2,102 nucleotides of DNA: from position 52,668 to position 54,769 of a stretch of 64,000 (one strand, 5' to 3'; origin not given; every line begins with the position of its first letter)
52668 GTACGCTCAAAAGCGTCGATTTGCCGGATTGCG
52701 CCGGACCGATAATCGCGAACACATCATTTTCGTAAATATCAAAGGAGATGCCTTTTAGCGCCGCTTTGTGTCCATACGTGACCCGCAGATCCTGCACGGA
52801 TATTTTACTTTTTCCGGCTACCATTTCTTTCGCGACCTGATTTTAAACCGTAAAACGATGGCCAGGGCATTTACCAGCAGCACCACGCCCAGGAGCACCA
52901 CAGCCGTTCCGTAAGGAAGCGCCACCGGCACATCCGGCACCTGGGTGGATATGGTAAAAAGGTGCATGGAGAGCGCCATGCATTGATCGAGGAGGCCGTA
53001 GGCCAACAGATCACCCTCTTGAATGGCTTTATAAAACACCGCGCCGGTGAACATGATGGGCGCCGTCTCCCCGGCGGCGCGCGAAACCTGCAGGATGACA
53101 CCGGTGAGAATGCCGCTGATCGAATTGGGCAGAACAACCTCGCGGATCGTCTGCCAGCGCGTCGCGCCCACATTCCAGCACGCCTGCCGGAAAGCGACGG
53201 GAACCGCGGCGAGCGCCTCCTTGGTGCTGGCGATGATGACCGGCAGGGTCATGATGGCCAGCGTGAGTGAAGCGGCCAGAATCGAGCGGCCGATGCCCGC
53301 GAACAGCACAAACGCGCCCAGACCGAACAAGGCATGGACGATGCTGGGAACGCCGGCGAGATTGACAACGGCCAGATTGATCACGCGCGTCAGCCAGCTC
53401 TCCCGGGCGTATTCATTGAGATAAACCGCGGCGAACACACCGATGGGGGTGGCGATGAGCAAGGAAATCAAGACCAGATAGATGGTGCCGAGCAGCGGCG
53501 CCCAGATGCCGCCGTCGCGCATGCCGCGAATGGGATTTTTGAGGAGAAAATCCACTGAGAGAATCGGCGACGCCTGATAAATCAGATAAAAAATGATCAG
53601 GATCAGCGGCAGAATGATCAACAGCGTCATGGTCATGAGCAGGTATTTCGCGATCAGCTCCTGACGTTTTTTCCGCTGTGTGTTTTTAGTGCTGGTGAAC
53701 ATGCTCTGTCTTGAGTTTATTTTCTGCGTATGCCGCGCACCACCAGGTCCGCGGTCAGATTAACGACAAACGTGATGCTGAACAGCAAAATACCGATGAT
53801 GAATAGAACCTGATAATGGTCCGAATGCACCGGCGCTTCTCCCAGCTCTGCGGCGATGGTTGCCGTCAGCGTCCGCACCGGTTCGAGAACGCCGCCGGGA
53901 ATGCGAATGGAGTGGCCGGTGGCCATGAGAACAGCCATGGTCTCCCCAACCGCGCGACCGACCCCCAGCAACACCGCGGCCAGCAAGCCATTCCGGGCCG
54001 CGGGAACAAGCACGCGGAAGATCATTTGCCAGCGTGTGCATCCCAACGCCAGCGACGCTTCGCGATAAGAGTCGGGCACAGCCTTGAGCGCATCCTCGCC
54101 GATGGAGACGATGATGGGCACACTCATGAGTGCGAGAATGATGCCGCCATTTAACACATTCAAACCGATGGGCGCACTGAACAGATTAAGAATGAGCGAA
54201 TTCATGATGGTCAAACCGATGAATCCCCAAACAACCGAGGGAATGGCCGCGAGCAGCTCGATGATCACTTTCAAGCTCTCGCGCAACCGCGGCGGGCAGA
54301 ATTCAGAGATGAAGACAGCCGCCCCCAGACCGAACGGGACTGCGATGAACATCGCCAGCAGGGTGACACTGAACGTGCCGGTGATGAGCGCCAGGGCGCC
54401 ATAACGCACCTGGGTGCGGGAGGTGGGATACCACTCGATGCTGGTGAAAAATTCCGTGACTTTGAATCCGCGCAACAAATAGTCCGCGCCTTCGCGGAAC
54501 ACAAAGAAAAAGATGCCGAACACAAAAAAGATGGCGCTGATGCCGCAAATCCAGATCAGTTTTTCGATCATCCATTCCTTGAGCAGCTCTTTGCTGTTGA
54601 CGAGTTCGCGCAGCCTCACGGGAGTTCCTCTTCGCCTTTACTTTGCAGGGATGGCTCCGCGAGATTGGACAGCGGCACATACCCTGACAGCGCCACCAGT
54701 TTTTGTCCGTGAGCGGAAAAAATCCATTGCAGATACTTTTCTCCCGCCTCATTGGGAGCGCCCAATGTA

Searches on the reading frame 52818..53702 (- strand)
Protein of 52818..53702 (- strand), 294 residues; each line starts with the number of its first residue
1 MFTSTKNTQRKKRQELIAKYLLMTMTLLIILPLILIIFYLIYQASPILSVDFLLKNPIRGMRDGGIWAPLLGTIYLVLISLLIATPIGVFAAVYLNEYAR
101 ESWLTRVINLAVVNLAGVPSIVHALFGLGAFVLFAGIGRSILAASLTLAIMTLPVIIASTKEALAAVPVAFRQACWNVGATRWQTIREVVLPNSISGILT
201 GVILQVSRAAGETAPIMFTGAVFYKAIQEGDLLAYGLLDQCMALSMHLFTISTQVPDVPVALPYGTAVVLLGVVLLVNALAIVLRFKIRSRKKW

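Call 77: search_protein_families(library=pfam, proteins=[window:52818-53702:-], max_evalue=0.00001)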
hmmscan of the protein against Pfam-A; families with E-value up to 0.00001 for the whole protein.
window:52818-53702:- (294 aa): 1 family
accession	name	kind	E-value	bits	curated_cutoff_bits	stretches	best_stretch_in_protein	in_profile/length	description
PF00528.27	BPD_transp_1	-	6.1e-14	52.6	26.4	1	85-275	2-165/184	Binding-protein-dependent transport system inner membrane component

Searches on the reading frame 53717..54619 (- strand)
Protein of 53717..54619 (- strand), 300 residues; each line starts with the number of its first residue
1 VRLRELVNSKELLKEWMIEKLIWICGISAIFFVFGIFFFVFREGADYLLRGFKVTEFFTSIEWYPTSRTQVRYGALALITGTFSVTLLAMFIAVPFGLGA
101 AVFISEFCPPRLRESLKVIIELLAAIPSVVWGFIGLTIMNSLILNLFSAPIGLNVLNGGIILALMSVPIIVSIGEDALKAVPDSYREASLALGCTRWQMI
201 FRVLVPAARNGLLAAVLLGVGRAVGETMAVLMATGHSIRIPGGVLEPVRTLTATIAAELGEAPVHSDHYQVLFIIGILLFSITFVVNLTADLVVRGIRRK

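Call 77: search_protein_families(library=pfam, proteins=[window:53717-54619:-], max_evalue=0.00001)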
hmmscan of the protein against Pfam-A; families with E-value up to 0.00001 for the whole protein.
window:53717-54619:- (300 aa): 1 family
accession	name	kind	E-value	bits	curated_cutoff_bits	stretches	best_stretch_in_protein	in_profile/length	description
PF00528.27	BPD_transp_1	-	1.5e-20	74.1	26.4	1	94-299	2-184/184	Binding-protein-dependent transport system inner membrane component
